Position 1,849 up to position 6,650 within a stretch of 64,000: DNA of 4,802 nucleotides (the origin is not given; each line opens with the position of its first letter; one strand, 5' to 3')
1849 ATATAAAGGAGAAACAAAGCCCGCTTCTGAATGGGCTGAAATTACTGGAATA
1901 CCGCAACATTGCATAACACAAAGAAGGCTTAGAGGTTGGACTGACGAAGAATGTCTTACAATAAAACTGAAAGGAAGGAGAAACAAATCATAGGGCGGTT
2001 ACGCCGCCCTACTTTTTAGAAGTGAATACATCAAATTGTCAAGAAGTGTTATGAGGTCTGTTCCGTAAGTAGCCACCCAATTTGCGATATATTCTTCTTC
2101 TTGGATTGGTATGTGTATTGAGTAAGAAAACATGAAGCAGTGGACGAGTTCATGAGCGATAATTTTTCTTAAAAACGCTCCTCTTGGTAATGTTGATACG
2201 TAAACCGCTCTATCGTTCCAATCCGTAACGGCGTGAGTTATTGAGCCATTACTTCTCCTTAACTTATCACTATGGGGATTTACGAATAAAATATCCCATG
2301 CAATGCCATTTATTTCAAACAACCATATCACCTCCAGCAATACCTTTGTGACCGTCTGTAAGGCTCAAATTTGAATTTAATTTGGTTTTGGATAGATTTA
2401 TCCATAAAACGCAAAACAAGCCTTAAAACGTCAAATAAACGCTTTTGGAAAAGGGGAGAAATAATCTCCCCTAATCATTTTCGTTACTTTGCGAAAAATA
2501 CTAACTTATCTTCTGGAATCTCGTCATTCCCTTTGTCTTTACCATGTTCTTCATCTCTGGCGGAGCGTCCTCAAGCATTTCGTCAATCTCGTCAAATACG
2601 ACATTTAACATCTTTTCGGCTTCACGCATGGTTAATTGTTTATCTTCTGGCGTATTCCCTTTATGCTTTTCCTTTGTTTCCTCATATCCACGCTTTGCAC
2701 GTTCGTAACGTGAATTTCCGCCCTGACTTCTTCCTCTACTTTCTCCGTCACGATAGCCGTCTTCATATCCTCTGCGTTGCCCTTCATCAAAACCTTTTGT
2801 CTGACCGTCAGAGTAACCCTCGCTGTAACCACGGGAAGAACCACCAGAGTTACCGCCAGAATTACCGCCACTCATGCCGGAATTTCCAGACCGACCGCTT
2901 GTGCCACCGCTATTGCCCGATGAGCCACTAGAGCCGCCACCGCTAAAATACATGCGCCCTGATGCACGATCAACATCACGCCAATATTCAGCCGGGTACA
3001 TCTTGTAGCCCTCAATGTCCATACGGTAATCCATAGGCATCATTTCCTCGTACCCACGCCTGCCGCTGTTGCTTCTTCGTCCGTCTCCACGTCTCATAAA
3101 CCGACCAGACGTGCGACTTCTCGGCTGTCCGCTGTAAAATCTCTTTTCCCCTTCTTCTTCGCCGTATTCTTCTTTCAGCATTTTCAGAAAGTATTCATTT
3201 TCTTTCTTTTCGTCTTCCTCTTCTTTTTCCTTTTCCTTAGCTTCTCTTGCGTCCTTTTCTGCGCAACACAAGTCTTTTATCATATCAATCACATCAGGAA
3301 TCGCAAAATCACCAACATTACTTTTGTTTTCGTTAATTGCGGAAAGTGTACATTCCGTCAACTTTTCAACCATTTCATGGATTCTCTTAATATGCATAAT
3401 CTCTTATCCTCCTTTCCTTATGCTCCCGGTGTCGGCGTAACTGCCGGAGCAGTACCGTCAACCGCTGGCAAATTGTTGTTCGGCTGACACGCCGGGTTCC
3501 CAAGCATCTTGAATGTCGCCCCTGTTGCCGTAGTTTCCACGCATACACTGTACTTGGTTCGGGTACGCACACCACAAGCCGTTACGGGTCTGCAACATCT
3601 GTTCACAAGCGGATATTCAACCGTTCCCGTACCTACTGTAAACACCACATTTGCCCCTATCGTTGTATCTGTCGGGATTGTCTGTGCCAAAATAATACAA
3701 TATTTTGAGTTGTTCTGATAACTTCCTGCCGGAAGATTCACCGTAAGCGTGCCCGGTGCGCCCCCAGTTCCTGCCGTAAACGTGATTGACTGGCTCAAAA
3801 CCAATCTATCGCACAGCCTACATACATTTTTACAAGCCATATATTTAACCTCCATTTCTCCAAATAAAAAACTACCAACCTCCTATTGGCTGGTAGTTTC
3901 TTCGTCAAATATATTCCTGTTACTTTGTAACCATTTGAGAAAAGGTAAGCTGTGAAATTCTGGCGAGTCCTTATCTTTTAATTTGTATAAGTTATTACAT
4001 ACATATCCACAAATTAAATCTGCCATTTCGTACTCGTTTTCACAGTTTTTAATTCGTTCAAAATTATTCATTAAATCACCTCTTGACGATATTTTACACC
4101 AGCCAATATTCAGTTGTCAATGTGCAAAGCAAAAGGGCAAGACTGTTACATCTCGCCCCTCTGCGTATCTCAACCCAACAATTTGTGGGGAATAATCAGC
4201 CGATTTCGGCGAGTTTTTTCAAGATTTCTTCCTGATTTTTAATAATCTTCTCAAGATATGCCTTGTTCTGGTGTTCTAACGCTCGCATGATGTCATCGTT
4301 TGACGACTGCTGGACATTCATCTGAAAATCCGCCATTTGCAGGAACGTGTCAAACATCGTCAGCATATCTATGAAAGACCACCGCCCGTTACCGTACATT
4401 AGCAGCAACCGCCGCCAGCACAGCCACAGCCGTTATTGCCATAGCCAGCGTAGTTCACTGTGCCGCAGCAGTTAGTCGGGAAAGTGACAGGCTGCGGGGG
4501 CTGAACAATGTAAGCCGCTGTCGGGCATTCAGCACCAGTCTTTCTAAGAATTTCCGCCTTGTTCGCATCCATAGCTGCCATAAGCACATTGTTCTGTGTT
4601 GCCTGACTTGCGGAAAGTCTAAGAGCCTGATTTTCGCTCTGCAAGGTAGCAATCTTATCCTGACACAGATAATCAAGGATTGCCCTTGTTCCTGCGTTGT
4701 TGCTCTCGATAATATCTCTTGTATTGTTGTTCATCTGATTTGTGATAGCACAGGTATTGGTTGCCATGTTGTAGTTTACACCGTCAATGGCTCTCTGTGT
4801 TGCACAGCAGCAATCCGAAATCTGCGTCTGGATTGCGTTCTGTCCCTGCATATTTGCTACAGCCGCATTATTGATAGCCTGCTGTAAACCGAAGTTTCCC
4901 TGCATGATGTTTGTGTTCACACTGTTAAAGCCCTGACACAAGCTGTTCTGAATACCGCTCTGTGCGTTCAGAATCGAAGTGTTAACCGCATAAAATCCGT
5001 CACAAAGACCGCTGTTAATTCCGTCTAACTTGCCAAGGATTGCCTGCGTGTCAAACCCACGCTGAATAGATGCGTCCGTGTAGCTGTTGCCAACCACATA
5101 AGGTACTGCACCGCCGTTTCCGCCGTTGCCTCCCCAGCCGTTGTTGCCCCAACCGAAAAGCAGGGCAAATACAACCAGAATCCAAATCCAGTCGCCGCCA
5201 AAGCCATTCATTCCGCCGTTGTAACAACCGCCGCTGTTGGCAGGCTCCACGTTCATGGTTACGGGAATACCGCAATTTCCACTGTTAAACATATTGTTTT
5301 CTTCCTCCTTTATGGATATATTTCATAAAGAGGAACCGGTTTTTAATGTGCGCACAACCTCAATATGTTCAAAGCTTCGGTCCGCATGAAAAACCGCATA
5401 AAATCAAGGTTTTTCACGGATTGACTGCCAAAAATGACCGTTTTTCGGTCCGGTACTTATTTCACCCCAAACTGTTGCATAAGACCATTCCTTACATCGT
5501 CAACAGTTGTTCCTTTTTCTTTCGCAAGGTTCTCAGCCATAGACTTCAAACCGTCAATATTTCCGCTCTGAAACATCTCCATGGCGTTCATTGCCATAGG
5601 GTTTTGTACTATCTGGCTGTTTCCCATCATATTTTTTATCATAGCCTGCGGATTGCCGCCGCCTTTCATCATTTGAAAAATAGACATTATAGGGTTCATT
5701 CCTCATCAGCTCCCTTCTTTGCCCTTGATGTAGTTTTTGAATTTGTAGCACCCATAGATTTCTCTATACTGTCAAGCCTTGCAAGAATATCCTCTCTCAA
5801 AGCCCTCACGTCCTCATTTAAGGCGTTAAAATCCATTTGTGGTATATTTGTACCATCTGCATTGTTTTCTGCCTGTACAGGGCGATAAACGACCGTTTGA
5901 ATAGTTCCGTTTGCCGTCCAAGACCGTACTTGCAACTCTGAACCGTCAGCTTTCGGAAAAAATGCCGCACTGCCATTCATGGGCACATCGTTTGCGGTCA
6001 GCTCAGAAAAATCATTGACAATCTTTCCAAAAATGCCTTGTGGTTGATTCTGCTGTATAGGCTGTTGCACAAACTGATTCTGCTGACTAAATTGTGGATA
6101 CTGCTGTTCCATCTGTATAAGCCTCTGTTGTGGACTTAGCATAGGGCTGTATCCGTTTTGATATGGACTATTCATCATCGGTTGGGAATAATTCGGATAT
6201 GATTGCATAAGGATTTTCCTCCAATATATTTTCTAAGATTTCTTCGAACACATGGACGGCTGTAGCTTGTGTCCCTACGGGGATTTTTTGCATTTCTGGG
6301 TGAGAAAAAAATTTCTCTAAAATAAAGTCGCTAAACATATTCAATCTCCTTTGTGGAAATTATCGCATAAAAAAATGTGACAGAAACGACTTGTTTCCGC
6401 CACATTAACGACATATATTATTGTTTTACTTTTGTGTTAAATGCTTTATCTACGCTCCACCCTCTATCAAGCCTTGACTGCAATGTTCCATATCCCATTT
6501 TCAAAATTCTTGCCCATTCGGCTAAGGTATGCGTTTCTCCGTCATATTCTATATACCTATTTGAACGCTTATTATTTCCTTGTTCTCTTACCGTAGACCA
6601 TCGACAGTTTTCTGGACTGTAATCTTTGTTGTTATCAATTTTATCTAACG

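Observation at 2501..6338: Self-contained cargo operon of extreme low-complexity, Cys-, Gln- and Gly-rich proteins next to the recombinase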

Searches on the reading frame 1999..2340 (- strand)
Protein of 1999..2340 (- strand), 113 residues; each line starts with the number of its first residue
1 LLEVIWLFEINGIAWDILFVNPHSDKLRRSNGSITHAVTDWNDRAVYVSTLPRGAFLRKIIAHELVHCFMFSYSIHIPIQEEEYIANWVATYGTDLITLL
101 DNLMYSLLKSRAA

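Call 11: search_protein_families(library=ncbifam, proteins=[window:1999-2340:-], max_evalue=1)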
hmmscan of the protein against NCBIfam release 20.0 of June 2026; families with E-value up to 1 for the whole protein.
window:1999-2340:- (113 aa): 0 families

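Call 41: search_protein_families(library=pfam, proteins=[window:1999-2340:-], max_evalue=0.001)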
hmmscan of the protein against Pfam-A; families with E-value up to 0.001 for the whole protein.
window:1999-2340:- (113 aa): 0 families

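Call 50: search_protein_families(library=phrogs, proteins=[window:1999-2340:-], max_evalue=0.01)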
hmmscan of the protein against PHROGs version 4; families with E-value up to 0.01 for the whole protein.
window:1999-2340:- (113 aa): 1 family
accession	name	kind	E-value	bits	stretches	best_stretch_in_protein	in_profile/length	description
phrog_1233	-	unknown function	1.1e-09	38.9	1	8-105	12-109/306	-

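Call 62: search_protein_families(library=padloc, proteins=[window:1999-2340:-], max_evalue=0.1)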
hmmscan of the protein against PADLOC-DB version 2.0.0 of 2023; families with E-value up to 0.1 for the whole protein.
window:1999-2340:- (113 aa): 0 families

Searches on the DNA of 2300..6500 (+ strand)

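Call 6: search_dna_similar(query=window:2300-6500:+, collection=phages, mode=distant, max_rows=20)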
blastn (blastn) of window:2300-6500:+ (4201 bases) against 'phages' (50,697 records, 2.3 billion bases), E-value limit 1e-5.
Records with a match: 11; places in all: 11; records where one place covers at least 80% of the query: 0.
Best place of each record, by identity: 60-80% 11.
By first word of the organism name: Bacteriophage 7; Dulem 2; bajarodcaudo 2.
By host as written in the record: - 8; Propithecus coquereli 1; Peromyscus fraterculus 1; Varecia variegata 1.
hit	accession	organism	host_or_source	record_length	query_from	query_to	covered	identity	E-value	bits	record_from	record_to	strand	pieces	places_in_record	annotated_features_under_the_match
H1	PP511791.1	Dulem virus 39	Propithecus coquereli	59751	2984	4076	23%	67.9%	3e-47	284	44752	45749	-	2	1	hypothetical protein (x4)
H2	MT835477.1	Bacteriophage sp.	human fecal samples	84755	2294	2893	14%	66.2%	6e-30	140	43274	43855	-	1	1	record has no annotation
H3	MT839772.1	Bacteriophage sp.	human fecal samples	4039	2303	2633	8%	73.6%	4e-45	190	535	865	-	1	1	record has no annotation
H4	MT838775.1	Bacteriophage sp.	human fecal samples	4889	2303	2633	8%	73.1%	9e-41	176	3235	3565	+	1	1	record has no annotation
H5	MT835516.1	Bacteriophage sp.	human fecal samples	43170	2292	2585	7%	71.8%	1e-32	149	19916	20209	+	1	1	record has no annotation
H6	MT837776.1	Bacteriophage sp.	human fecal samples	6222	2303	2585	7%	71.8%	9e-28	133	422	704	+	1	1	record has no annotation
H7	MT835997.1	Bacteriophage sp.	human fecal samples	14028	2349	2618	6%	75.0%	2e-36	162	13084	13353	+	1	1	record has no annotation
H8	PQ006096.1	bajarodcaudo virus 5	Peromyscus fraterculus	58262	2288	2561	7%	72.3%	3e-28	135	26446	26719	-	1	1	hypothetical protein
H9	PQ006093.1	bajarodcaudo virus 2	Neotoma bryanti feces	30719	1147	1439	7%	66.6%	4e-13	85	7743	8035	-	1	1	hypothetical protein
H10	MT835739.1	Bacteriophage sp.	human fecal samples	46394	2364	2618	6%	73.3%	9e-28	133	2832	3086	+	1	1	record has no annotation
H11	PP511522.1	Dulem virus 35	Varecia variegata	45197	2321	2525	5%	72.6%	1e-19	106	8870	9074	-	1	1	hypothetical protein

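Call 73: search_dna_similar(query=L032:5500-14500:+, collection=phages, mode=near, max_rows=12)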
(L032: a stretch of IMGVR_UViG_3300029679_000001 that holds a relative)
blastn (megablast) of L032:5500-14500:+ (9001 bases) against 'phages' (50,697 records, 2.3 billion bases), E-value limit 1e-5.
Records with a match: 9; places in all: 10; records where one place covers at least 80% of the query: 1.
Best place of each record, by identity: 90-95% 2; 80-90% 7.
By first word of the organism name: Bacteriophage 9.
By host as written in the record: - 9.
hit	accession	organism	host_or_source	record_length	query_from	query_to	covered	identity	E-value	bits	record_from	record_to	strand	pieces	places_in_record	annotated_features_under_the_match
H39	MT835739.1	Bacteriophage sp.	human fecal samples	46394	28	8059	81%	87.2%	0e+0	8226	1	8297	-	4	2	record has no annotation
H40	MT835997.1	Bacteriophage sp.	human fecal samples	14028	4115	8967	47%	89.7%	0e+0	5408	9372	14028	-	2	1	record has no annotation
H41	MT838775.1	Bacteriophage sp.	human fecal samples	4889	3842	8059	44%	90.4%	0e+0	5212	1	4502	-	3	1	record has no annotation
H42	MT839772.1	Bacteriophage sp.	human fecal samples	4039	4246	8471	40%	90.8%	0e+0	4839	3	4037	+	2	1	record has no annotation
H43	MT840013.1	Bacteriophage sp.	human fecal samples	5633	13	3612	38%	87.8%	0e+0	3977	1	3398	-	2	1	record has no annotation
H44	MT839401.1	Bacteriophage sp.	human fecal samples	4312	1422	4081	28%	88.7%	0e+0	3101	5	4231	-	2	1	record has no annotation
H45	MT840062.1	Bacteriophage sp.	human fecal samples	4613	28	1209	13%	86.6%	0e+0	1303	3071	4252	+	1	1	record has no annotation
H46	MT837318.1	Bacteriophage sp.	human fecal samples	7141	6962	8021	12%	89.4%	0e+0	1328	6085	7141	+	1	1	record has no annotation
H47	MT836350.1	Bacteriophage sp.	human fecal samples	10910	7876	8967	12%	81.4%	0e+0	887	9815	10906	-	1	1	record has no annotation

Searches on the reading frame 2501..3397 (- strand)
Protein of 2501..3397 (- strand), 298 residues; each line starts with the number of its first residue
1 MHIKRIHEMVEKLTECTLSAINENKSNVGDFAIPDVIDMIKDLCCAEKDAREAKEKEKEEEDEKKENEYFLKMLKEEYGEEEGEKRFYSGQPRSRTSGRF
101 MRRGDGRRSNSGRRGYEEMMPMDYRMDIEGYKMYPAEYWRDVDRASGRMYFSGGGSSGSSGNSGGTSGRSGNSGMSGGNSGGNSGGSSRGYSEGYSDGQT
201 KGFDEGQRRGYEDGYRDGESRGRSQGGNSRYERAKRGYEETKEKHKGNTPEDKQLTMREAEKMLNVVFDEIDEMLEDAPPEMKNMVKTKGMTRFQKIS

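Call 4: search_protein_families(library=pfam, proteins=[window:2501-3397:-], max_evalue=1)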
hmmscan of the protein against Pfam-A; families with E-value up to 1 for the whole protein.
window:2501-3397:- (298 aa): 2 families
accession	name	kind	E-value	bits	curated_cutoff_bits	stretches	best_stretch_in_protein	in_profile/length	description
PF09811.14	Yae1_N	-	0.013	15.6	27.5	1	190-224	1-35/39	Essential protein Yae1, N terminal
PF05639.16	Pup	-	0.066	14.6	27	1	225-277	3-54/69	Pup-like protein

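Call 5: search_protein_families(library=phrogs, proteins=[window:2501-3397:-], max_evalue=0.1)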
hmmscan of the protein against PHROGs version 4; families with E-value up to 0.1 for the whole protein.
window:2501-3397:- (298 aa): 4 families
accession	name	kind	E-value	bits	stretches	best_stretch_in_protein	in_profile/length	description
phrog_26748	-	unknown function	0.025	15.4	0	209-223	25-39/54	-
phrog_11232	-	unknown function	0.041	14.5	1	152-229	48-127/236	-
phrog_4785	-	unknown function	0.064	14.8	1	176-219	44-87/94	-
phrog_22713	-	unknown function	0.071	13.4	1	145-219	190-266/401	-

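Call 11: search_protein_families(library=ncbifam, proteins=[window:2501-3397:-], max_evalue=1)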
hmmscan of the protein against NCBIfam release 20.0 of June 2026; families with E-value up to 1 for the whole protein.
window:2501-3397:- (298 aa): 4 families
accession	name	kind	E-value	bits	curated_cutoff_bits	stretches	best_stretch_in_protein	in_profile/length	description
NF004270.2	PRK05687.2-1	equivalog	0.00034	20.3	180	1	186-230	46-90/223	flagellar assembly protein FliH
NF004267.1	PRK05687.1-3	equivalog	0.0016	17.6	293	1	182-225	79-122/266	flagellar assembly protein FliH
NF004266.1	PRK05687.1-1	equivalog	0.015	14.8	260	1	197-227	56-86/230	flagellar assembly protein FliH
NF009925.1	PRK13386.1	equivalog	0.59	9.4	192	1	187-228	47-88/228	flagellar assembly protein FliH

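Call 62: search_protein_families(library=padloc, proteins=[window:2501-3397:-], max_evalue=0.1)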
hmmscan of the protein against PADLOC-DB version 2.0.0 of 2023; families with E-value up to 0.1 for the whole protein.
window:2501-3397:- (298 aa): 0 families

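Call 75: list_cluster_members(proteins=[L004:13567-14523:+, L004:11579-12328:+, window:2501-3397:-, window:5696-6208:-, window:7829-9172:-])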
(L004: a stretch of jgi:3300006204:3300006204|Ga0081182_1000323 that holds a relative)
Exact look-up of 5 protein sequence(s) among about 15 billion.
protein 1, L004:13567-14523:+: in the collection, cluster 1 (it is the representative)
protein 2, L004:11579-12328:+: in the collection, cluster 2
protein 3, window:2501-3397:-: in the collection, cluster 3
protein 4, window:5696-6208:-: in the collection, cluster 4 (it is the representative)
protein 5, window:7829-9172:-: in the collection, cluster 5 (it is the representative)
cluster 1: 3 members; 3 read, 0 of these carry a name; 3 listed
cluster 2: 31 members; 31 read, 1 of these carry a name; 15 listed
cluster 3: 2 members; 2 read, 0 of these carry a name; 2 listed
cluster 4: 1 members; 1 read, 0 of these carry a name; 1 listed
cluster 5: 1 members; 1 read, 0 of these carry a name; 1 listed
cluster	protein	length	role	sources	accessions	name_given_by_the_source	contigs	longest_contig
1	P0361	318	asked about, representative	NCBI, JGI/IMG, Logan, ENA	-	-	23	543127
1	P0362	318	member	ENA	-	-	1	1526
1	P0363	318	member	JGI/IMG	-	-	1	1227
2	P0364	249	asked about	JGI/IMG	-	-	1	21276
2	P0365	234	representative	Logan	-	-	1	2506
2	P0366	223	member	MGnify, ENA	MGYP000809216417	FL=1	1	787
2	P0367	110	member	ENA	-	-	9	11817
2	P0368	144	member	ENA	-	-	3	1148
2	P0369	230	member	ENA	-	-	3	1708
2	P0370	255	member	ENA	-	-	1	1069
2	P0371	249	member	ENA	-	-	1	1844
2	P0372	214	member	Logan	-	-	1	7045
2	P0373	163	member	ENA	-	-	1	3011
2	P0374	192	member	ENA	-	-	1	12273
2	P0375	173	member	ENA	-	-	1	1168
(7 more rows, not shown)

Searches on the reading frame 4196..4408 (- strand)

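Call 4: search_protein_families(library=pfam, proteins=[window:4196-4408:-], max_evalue=1)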
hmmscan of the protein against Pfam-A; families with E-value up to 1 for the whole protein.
window:4196-4408:- (70 aa): 1 family
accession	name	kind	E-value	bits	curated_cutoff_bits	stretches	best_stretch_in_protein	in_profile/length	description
PF22556.1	DAM-like-phage2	-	0.028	14.6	27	1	27-68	122-162/181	Phage DNA Adenine Methylase-like domain 2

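Call 5: search_protein_families(library=phrogs, proteins=[window:4196-4408:-], max_evalue=0.1)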
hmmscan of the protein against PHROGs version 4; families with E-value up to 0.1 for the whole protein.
window:4196-4408:- (70 aa): 2 families
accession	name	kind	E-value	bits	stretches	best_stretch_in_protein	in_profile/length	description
phrog_8196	-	unknown function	0.0095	17.4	1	16-68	2-55/86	-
phrog_23473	-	unknown function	0.075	13.2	1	17-54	19-56/316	-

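Call 11: search_protein_families(library=ncbifam, proteins=[window:4196-4408:-], max_evalue=1)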
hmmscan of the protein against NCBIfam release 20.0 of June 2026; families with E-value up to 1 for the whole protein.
window:4196-4408:- (70 aa): 0 families

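Call 62: search_protein_families(library=padloc, proteins=[window:4196-4408:-], max_evalue=0.1)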
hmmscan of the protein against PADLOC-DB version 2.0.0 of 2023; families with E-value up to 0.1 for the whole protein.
window:4196-4408:- (70 aa): 1 family
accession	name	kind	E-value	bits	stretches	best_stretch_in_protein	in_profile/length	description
PDLC01852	CARF3--CARF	-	0.0084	14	1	19-68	116-165/208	-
